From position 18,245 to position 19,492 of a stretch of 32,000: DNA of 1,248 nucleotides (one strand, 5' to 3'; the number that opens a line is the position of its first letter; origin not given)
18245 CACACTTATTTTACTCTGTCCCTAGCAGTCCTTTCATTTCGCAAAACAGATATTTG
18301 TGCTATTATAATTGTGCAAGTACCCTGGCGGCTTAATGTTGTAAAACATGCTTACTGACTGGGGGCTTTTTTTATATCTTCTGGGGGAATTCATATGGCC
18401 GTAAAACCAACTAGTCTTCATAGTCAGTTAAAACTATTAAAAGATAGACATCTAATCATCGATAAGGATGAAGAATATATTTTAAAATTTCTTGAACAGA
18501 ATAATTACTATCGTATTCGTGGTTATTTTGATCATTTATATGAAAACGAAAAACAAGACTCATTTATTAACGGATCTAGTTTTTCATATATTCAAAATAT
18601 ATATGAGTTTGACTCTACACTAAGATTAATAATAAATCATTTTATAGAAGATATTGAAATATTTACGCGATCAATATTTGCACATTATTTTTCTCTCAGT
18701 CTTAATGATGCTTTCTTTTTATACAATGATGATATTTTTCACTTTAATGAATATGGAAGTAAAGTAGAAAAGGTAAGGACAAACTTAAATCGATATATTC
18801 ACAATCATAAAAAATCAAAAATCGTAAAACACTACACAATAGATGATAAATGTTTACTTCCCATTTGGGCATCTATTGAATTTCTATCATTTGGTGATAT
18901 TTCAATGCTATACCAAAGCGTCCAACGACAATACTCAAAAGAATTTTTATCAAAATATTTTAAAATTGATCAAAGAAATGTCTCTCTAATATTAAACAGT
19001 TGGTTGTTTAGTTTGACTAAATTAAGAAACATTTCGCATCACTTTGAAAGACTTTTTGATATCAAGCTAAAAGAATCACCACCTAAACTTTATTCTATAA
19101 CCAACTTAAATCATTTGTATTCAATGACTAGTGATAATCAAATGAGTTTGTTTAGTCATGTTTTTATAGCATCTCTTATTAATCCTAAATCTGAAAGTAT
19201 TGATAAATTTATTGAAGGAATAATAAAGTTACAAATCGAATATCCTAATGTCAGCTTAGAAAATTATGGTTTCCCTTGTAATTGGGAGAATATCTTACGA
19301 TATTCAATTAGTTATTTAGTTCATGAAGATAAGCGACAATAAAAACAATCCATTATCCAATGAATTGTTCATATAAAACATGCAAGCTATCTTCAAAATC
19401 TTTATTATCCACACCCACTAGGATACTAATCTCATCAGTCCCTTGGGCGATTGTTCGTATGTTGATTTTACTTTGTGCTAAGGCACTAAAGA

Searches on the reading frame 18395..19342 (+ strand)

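Call 114: search_protein_families(library=pfam, proteins=[window:18395-19342:+], max_evalue=0.00001)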
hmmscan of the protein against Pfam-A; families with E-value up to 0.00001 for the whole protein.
window:18395-19342:+ (315 aa): 1 family
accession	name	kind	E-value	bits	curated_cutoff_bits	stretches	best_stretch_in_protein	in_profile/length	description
PF07751.16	Abi_2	-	2.9e-35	122.7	25.6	1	31-222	1-184/184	Abi-like protein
